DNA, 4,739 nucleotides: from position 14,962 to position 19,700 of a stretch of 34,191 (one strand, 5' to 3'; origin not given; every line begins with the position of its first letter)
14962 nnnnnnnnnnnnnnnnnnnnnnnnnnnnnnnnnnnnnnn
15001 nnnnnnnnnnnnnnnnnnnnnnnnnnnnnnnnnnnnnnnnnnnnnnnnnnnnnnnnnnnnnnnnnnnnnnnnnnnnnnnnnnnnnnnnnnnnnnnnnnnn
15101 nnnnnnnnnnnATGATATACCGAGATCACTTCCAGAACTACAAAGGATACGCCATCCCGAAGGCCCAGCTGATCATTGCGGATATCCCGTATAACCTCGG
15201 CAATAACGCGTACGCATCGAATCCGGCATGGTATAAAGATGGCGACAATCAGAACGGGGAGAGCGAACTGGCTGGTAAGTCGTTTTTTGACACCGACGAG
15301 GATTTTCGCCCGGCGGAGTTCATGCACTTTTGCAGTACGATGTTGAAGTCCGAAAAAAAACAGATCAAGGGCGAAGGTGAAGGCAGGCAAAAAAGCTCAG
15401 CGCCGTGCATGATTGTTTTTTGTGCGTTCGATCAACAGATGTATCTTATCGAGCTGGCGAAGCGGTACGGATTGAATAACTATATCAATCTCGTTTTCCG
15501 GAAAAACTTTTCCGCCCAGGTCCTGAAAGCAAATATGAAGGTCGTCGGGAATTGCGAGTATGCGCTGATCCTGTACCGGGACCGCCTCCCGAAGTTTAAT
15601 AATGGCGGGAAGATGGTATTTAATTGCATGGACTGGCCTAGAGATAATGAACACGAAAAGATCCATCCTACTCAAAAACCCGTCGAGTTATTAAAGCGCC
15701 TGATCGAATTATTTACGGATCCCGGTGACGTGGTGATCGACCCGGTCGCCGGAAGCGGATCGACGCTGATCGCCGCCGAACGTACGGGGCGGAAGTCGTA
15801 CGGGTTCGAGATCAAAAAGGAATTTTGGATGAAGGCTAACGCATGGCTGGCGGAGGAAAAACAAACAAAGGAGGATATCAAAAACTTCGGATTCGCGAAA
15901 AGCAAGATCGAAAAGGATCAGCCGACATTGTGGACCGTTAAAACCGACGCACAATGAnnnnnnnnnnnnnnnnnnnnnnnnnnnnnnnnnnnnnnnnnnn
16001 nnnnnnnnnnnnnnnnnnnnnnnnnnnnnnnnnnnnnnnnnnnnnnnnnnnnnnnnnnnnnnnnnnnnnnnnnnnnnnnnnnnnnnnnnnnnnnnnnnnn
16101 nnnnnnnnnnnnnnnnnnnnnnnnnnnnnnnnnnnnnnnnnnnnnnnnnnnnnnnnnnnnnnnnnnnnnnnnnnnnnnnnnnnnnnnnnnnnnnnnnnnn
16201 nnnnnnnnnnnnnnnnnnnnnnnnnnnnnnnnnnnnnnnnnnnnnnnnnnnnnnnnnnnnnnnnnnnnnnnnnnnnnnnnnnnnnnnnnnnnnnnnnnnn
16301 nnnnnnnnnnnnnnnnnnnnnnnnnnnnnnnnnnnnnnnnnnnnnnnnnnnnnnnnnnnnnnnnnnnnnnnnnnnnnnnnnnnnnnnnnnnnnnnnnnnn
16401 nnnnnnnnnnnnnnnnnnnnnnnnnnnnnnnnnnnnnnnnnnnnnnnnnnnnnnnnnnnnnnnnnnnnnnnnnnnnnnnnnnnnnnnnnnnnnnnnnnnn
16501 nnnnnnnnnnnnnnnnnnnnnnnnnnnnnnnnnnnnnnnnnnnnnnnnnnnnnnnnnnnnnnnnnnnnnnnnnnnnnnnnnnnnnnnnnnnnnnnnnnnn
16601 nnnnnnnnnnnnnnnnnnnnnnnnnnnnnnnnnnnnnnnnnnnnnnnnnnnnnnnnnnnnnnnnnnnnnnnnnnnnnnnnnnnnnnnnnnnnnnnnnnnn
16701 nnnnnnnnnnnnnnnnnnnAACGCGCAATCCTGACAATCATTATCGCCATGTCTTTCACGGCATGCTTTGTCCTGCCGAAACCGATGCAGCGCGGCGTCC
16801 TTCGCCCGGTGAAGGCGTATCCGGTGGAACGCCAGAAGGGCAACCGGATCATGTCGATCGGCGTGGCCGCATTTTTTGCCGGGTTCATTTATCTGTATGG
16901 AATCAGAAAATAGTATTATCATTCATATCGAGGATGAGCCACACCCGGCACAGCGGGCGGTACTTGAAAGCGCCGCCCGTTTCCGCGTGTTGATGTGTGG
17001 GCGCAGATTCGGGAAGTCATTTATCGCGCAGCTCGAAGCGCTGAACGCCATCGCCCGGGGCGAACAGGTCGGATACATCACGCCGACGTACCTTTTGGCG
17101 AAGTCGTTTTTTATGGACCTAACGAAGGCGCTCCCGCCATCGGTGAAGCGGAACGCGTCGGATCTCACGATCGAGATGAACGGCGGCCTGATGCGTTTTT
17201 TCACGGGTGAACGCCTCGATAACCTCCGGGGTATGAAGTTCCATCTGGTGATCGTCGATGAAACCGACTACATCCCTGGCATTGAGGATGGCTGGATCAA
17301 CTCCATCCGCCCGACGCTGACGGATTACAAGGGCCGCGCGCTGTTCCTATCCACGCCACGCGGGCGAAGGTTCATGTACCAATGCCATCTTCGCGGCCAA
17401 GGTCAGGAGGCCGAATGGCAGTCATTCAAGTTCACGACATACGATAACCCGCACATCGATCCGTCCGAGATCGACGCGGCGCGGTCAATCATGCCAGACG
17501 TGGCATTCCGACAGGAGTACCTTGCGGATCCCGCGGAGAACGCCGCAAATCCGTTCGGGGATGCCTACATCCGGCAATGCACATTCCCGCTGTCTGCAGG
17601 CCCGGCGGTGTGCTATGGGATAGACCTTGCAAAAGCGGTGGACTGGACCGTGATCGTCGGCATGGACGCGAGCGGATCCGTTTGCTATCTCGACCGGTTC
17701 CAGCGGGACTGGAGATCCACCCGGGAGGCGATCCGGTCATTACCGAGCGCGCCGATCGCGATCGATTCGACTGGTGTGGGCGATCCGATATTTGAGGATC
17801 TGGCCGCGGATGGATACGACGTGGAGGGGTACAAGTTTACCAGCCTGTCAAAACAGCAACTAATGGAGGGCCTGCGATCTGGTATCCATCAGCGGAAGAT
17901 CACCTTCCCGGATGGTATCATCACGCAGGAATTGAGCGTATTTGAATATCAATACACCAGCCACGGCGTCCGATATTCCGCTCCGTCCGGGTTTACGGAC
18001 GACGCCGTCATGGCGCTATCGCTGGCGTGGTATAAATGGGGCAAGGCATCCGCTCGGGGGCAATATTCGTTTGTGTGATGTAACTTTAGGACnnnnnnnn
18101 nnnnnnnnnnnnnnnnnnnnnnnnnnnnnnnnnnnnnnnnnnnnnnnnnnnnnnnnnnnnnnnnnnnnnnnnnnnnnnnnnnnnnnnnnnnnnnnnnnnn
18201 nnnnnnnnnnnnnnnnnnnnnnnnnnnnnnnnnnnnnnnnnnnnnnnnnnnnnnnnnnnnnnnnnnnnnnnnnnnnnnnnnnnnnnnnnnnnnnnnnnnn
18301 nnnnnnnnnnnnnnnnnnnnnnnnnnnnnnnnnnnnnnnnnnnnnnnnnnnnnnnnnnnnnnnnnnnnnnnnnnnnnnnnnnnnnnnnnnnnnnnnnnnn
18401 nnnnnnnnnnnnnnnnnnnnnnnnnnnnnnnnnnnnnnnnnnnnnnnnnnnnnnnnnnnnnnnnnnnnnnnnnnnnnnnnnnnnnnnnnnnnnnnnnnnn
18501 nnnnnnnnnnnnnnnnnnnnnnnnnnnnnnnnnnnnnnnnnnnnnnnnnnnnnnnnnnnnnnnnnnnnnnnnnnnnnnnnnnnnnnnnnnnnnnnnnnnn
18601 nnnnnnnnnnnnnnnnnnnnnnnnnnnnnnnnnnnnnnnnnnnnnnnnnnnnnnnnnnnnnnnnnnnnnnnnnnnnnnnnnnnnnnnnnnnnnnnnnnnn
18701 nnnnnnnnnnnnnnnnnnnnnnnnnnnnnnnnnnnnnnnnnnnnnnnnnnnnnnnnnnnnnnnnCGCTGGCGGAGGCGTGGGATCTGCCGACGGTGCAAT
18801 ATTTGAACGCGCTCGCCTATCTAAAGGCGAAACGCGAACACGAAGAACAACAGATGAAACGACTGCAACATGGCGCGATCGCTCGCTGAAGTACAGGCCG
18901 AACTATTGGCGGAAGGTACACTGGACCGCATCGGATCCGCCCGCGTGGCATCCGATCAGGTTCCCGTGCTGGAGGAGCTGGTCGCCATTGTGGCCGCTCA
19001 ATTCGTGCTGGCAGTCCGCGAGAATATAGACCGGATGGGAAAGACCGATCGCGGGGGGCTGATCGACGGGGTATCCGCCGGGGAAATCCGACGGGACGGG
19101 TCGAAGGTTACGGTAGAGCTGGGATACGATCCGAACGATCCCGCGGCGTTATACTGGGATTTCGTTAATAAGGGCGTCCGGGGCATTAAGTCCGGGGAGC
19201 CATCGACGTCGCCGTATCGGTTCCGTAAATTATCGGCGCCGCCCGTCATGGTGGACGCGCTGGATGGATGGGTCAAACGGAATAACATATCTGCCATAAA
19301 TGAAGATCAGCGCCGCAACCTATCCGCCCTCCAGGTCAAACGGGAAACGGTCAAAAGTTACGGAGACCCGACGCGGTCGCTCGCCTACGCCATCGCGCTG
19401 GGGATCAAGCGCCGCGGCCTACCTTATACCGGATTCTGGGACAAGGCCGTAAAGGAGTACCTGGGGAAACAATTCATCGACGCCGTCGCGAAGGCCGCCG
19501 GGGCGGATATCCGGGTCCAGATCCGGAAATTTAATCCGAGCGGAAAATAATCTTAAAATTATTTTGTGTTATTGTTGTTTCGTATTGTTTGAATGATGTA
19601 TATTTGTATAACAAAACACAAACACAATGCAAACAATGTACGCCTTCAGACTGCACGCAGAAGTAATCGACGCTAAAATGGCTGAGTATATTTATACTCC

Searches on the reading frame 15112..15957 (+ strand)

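Call 85: search_protein_families(library=pfam, proteins=[window:15112-15957:+], max_evalue=0.001)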
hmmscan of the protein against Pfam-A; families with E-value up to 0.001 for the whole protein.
window:15112-15957:+ (281 aa): 1 family
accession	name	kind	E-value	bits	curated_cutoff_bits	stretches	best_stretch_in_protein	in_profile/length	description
PF01555.25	N6_N4_Mtase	-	4.9e-27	95.8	26.7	1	19-239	2-216/221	DNA methylase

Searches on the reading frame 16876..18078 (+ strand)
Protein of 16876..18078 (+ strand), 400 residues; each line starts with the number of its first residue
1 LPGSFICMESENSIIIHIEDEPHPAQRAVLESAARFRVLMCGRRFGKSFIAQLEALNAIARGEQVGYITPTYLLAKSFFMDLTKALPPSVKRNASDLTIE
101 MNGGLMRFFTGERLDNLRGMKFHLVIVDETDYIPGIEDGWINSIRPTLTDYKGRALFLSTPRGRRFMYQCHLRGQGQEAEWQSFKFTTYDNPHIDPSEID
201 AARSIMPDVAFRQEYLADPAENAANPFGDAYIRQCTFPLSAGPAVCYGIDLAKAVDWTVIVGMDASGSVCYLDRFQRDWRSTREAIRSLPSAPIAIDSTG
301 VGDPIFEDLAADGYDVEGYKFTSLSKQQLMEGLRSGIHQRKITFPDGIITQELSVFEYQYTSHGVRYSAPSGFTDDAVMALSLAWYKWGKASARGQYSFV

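Call 14: search_protein_families(library=phrogs, proteins=[window:16876-18078:+], max_evalue=0.01)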
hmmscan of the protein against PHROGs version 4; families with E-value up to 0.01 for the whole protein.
window:16876-18078:+ (400 aa): 9 families
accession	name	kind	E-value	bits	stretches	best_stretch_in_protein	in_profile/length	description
phrog_2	-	head and packaging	3.8e-38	132.8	1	16-390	261-594/807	terminase large subunit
phrog_7579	-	head and packaging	4.6e-19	69.6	1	19-221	2-215/239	terminase large subunit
phrog_5713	-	head and packaging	3.7e-05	24.7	1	275-347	6-78/143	terminase large subunit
phrog_9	-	head and packaging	4.1e-05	23.6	1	38-160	227-358/812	terminase large subunit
phrog_38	-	head and packaging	0.0014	18.4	1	201-392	502-707/760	terminase large subunit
phrog_5909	-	head and packaging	0.0017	18.5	0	290-347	164-221/285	terminase large subunit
phrog_30273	-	unknown function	0.0051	17.5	1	301-371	62-127/215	-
phrog_6910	-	unknown function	0.0055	17.5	0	54-130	18-98/125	-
phrog_27743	-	unknown function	0.0067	17.1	0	265-387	60-211/233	-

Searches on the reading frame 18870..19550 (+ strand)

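Call 14: search_protein_families(library=phrogs, proteins=[window:18870-19550:+], max_evalue=0.01)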
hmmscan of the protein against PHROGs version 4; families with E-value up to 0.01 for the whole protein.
window:18870-19550:+ (226 aa): 1 family
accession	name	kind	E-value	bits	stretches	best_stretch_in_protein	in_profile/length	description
phrog_13043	-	unknown function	0.0059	18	0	26-81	16-72/126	-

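Call 85: search_protein_families(library=pfam, proteins=[window:18870-19550:+], max_evalue=0.001)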
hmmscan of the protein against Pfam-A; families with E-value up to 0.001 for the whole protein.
window:18870-19550:+ (226 aa): 0 families
